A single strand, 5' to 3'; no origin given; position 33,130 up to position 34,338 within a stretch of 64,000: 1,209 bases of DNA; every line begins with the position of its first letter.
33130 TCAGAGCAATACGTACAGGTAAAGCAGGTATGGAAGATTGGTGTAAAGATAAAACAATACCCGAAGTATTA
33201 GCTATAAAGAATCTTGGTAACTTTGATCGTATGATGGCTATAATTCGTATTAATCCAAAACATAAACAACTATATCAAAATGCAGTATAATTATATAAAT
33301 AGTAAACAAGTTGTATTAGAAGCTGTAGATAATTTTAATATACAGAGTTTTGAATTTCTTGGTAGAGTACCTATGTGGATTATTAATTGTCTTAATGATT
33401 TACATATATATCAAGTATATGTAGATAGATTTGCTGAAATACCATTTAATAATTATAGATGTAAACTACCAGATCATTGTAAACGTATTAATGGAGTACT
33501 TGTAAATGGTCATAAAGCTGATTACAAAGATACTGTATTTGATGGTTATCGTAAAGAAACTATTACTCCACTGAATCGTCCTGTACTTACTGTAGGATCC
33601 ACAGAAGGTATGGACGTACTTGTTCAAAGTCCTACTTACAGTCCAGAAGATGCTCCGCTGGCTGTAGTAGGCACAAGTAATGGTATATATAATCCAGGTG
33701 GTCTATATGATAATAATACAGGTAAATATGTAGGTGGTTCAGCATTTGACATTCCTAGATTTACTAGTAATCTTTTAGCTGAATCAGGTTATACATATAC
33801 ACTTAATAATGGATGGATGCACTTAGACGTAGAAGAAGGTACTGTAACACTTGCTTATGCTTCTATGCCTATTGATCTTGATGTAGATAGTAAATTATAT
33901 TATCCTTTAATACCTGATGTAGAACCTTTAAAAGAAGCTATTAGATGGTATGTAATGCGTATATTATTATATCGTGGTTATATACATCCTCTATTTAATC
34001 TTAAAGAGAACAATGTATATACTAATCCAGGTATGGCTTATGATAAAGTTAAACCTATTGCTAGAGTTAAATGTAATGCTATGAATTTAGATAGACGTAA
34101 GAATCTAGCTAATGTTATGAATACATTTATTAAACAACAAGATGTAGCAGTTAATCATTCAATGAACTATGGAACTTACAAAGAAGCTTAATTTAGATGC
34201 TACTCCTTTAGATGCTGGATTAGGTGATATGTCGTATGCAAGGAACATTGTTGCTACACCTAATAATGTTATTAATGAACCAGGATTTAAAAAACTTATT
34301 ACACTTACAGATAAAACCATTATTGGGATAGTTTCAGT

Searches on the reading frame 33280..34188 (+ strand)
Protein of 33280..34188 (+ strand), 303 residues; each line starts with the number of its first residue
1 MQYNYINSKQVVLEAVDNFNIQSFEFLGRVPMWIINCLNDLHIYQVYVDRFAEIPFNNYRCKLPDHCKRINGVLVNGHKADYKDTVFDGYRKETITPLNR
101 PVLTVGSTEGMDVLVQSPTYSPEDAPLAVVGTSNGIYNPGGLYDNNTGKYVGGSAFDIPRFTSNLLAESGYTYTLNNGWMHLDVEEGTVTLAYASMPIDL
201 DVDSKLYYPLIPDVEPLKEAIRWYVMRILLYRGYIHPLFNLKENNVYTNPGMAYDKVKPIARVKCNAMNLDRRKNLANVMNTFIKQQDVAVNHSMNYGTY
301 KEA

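Call 80: search_dna_similar(query=window:33280-34188:+, collection=phages, mode=protein, max_rows=40, max_evalue=0.001, rows=spread)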
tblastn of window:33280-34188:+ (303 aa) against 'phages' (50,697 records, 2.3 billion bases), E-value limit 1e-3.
Records with a match: 14; places in all: 14; records where one place covers at least 80% of the query: 11.
Best place of each record, by identity: <60% 14.
By first word of the organism name: CrAssphage 7; uncultured 2; Bacteriophage 2; Cellulophaga 2; Carjivirus 1.
By host as written in the record: - 10; Cellulophaga baltica #14 2; bacterium 1; Homo sapiens 1.
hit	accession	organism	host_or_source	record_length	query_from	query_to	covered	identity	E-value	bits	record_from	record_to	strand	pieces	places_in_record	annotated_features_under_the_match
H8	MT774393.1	uncultured phage cr127_1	human feces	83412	5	284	92%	30.9%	4e-36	143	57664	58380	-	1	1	hypothetical protein (x2)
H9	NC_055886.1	uncultured phage cr127_1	human feces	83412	5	284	92%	30.9%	4e-36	143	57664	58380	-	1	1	hypothetical protein (x2)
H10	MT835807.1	Bacteriophage sp.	human fecal samples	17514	7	283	91%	22.5%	7e-4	47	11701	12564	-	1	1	record has no annotation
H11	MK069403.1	CrAssphage sp. O-152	fecal sample from Mexican boy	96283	7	283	91%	22.5%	8e-4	47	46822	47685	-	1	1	record has no annotation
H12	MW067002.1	CrAssphage sp. C0526BW15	stool sample from an infant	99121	7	258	83%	23.9%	4e-5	51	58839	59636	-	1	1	putative tail tubular protein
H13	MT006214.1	CrAssphage LMMB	human gut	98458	7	258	83%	23.3%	2e-4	49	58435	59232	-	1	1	tail tubular protein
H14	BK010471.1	Carjivirus communis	bacterium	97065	7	258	83%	23.3%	2e-4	49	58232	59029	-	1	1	KP06_gp50: putative tail tubular protein P22_gp4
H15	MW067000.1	CrAssphage sp. C0521BD4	stool sample from an infant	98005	7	258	83%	22.9%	2e-4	49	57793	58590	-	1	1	putative tail tubular protein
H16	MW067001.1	CrAssphage sp. C0521BW15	stool sample from an infant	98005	7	258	83%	22.9%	2e-4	49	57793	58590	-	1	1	putative tail tubular protein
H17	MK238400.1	CrAssphage ZA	Homo sapiens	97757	7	258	83%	22.9%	3e-4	48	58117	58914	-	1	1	putative tail tubular protein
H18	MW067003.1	CrAssphage sp. C0531BW4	stool sample from an infant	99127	7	258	83%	22.6%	6e-4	47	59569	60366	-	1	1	putative tail tubular protein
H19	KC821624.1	Cellulophaga phage phi14:2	Cellulophaga baltica #14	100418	149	290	47%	24.5%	6e-4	47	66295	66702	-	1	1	structural protein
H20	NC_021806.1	Cellulophaga phage phi14:2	Cellulophaga baltica #14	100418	149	290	47%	24.5%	6e-4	47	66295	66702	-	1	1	g072: Tail tubular protein (P22 gp4-like)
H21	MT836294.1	Bacteriophage sp.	human fecal samples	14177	180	262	27%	33.7%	2e-5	52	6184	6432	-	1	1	record has no annotation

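Call 81: get_annotated_region(hit=H14, flank=9000)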
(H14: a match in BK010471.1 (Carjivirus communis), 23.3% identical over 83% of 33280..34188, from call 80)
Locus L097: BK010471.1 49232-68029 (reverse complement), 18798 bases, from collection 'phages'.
description: MAG TPA_asm: Carjivirus communis, complete genome.
organism: Carjivirus communis (NCBI taxid 2955582)
taxonomy: Viruses; Duplodnaviria; Heunggongvirae; Uroviricota; Caudoviricetes; Crassvirales; Intestiviridae; Crudevirinae; Carjivirus
host: bacterium; source: -; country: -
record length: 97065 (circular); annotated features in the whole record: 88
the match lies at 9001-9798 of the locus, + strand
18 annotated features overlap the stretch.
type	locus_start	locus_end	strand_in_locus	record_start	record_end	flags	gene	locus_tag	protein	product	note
CDS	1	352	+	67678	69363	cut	KP06_gp63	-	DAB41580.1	putative tail protein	similar to UGP_077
CDS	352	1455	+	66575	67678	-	KP06_gp62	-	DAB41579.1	putative tail protein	-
CDS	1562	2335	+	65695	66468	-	KP06_gp61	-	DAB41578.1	putative tail protein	-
CDS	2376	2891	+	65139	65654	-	KP06_gp60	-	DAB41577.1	hypothetical protein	-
CDS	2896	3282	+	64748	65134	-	KP06_gp59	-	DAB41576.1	hypothetical protein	-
CDS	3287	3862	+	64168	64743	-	KP06_gp58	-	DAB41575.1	hypothetical protein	-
CDS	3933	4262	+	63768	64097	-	KP06_gp57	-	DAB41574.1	hypothetical protein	-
CDS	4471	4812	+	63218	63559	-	KP06_gp56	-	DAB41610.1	putative zincin superfamily protease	-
CDS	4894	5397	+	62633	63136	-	KP06_gp55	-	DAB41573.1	putative tail needle protein P22_gp26-like protein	-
CDS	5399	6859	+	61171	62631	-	KP06_gp54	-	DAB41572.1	putative phage tail-collar fiber protein (DUF3751)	-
CDS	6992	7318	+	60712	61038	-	KP06_gp53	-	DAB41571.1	hypothetical protein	-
CDS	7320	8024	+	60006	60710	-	KP06_gp52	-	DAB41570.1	putative integration host factor IHF subunit histone-like protein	-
CDS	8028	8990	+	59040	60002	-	KP06_gp51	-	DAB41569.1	putative integration host factor IHF subunit histone-like protein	-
CDS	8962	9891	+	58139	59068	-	KP06_gp50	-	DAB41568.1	putative tail tubular protein P22_gp4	-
CDS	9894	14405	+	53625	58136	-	KP06_gp49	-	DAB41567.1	hypothetical protein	-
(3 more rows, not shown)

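Call 120: get_annotated_region(hit=H8, flank=8000)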
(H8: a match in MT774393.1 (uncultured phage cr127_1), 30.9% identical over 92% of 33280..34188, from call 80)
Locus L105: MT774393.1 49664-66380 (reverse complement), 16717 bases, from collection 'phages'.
description: Uncultured phage cr127_1, complete genome.
organism: uncultured phage cr127_1 (NCBI taxid 2772077)
taxonomy: Viruses; Duplodnaviria; Heunggongvirae; Uroviricota; Caudoviricetes; Crassvirales; Crevaviridae; Doltivirinae; Kahucivirus; Kahucivirus intestinalis
host: -; source: human feces; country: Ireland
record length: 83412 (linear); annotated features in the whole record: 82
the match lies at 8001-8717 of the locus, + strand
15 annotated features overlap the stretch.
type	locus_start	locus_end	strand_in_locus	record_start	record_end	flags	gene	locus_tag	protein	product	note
CDS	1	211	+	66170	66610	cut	-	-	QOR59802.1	hypothetical protein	gp_26501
CDS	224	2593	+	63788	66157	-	-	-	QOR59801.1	hypothetical protein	gp_26500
CDS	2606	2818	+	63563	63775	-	-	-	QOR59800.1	hypothetical protein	gp_26499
CDS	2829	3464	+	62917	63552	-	-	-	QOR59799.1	lipocalin-like protein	gp_26498; putative human gut microbiome secreted protein, lipocalin-like protein, BACON binding domain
CDS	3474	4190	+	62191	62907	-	-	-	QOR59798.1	hypothetical protein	gp_26497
CDS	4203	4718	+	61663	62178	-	-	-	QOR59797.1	hypothetical protein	gp_26496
CDS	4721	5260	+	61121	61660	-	-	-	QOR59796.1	hypothetical protein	gp_26495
CDS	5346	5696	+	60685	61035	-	-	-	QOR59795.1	hypothetical protein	gp_26494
CDS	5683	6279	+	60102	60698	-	-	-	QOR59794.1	hypothetical protein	gp_26493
CDS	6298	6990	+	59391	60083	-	-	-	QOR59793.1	hypothetical protein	gp_26492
CDS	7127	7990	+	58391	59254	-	-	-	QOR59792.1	hypothetical protein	gp_26491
CDS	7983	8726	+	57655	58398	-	-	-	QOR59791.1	hypothetical protein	gp_26490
CDS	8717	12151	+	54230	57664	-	-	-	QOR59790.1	hypothetical protein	gp_26489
CDS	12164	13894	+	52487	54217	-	-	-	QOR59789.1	putative endolysin/lysozyme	gp_26488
CDS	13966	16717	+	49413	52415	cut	-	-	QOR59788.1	hypothetical protein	gp_26487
